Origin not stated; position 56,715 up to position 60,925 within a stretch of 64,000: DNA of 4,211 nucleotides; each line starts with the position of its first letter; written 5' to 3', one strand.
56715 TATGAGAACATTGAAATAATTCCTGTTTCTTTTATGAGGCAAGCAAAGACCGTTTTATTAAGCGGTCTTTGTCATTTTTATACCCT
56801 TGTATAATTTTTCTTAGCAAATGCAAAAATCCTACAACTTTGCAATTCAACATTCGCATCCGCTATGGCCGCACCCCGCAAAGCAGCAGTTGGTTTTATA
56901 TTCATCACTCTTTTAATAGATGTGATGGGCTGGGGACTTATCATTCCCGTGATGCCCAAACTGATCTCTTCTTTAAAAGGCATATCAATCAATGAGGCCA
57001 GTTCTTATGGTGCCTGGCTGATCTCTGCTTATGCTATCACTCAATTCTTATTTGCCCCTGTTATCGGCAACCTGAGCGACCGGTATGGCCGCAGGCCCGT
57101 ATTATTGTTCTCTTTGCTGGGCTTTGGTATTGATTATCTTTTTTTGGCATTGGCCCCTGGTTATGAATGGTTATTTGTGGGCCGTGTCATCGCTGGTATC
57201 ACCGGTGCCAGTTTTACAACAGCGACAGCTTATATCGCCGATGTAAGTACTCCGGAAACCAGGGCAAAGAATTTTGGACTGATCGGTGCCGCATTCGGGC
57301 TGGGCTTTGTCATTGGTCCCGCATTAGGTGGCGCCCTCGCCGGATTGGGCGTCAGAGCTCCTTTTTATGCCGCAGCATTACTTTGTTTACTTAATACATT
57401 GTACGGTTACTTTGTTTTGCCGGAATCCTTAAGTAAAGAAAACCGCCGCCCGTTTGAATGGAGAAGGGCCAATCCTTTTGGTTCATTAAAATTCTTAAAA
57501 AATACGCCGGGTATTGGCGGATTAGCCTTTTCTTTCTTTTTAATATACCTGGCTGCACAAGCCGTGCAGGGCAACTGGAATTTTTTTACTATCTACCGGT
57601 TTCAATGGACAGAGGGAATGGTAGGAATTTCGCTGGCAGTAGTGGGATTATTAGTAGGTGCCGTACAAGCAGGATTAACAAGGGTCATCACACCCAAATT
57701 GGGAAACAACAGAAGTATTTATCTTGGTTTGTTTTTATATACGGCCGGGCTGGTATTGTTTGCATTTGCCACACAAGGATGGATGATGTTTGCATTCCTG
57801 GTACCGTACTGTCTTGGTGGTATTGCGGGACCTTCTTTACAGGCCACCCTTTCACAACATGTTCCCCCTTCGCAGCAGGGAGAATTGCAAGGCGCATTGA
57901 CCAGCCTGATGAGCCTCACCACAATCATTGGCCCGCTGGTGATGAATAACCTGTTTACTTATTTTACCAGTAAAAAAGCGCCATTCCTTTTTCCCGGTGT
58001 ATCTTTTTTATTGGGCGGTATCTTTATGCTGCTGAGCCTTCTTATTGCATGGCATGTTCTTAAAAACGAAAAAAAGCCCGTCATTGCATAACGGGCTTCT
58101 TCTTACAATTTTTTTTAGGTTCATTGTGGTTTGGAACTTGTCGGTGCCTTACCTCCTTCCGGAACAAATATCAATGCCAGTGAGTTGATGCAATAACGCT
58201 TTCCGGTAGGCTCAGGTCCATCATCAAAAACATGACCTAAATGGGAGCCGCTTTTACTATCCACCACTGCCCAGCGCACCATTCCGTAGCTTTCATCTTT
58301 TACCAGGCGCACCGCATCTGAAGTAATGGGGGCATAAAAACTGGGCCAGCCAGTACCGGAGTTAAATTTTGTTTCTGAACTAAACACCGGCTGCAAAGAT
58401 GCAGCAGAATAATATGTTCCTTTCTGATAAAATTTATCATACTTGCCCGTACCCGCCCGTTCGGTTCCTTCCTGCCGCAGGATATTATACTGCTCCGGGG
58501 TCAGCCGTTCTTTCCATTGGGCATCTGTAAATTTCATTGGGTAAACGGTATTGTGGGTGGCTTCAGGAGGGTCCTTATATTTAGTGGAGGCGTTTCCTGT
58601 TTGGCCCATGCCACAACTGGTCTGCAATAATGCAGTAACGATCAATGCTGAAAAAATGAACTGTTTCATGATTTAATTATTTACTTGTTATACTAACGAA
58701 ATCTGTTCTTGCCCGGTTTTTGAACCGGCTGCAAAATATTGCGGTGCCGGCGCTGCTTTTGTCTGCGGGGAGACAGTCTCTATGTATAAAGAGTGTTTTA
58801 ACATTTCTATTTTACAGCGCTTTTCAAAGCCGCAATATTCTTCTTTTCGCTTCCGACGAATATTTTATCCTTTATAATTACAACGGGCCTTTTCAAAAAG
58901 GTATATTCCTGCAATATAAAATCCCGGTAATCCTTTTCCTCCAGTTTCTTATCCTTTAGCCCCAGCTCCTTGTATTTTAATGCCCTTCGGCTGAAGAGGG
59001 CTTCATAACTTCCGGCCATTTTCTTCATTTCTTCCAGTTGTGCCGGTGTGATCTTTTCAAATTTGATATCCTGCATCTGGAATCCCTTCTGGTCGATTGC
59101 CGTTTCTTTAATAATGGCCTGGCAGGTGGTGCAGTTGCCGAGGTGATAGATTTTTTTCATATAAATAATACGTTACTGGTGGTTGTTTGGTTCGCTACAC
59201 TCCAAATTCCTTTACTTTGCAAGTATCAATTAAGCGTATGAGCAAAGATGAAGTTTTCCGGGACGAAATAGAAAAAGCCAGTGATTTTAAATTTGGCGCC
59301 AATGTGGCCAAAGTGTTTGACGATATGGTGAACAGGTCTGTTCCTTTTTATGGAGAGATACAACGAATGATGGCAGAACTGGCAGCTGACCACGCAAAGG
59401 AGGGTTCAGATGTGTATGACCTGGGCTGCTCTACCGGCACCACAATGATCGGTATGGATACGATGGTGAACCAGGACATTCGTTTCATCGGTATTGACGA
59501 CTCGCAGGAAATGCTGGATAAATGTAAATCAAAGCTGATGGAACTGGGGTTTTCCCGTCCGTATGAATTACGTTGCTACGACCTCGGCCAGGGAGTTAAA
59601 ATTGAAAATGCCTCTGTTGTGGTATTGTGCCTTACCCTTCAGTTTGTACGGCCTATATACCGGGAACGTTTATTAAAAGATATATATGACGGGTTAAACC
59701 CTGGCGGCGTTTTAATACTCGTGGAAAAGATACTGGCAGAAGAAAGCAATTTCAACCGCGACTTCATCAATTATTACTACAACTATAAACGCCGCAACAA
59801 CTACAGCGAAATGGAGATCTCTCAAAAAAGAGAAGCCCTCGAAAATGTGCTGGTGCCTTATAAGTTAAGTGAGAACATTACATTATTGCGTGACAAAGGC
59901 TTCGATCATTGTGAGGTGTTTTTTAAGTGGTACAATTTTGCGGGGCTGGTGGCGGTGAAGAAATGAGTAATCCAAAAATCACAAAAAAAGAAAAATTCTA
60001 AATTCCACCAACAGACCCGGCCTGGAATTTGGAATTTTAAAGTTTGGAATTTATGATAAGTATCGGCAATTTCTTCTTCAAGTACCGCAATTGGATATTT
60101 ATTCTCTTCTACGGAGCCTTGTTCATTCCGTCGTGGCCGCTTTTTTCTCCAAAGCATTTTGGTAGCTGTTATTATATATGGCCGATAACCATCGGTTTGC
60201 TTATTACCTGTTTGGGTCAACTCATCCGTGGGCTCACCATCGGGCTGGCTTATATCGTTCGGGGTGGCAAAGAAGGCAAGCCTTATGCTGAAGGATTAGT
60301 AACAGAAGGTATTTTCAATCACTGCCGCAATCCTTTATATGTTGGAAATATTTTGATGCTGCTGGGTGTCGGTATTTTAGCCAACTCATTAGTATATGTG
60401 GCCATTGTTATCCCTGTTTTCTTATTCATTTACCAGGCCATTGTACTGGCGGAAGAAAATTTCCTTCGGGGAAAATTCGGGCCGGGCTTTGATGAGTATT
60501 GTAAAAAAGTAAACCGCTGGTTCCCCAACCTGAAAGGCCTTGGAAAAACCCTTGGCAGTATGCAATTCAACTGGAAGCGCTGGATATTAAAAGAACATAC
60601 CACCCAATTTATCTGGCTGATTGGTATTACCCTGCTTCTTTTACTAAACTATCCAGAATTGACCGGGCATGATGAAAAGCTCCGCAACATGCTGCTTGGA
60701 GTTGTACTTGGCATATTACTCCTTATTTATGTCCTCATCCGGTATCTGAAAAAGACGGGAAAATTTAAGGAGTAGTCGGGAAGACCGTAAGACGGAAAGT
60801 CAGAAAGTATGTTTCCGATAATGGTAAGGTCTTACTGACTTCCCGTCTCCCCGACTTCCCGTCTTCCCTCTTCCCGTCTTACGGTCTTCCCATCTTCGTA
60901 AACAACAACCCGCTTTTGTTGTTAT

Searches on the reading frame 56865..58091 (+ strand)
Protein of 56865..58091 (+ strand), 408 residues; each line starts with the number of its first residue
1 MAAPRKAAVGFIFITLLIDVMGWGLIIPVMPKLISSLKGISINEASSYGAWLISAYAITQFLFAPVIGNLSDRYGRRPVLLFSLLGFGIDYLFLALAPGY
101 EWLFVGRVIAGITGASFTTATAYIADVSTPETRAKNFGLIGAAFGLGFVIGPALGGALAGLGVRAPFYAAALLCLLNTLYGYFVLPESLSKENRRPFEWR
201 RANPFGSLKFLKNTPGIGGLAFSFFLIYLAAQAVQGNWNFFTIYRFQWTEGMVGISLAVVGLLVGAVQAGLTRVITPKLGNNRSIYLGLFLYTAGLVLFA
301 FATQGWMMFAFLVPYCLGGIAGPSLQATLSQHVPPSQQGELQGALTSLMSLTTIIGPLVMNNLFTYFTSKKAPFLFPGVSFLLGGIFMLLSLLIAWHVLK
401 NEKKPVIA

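Call 9: search_protein_families(library=pfam, proteins=[window:56865-58091:+], max_evalue=0.01)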
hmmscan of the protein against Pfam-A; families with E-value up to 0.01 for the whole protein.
window:56865-58091:+ (408 aa): 3 families
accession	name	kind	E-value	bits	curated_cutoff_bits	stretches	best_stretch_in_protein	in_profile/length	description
PF07690.21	MFS_1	-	9e-59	199.6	33.4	2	12-357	1-347/347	Major Facilitator Superfamily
PF00083.30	Sugar_tr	-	3e-14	53.2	22.3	1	45-188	44-194/452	Sugar (and other) transporter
PF06779.20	MFS_4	-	0.006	16.4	26.3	0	27-387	13-362/364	Uncharacterised MFS-type transporter YbfB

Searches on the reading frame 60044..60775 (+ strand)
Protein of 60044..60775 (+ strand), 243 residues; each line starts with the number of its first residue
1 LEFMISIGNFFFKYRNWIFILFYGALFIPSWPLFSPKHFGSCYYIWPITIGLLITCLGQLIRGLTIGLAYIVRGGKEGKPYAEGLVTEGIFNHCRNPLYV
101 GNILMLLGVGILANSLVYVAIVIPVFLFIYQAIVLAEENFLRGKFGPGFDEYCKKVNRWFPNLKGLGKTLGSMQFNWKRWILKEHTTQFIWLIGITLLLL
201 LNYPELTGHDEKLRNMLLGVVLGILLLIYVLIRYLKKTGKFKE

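Call 9: search_protein_families(library=pfam, proteins=[window:60044-60775:+], max_evalue=0.01)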
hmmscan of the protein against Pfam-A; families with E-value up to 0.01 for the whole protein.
window:60044-60775:+ (243 aa): 3 families
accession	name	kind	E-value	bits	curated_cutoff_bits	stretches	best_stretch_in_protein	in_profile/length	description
PF04191.18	PEMT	-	3.8e-11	43.8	25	1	83-146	40-103/105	Phospholipid methyltransferase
PF04140.19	ICMT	-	0.00012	22.8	24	1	85-128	35-80/95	Isoprenylcysteine carboxyl methyltransferase (ICMT) family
PF06966.17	DUF1295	-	0.0015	18.5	20.4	0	85-155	155-234/235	Protein of unknown function (DUF1295)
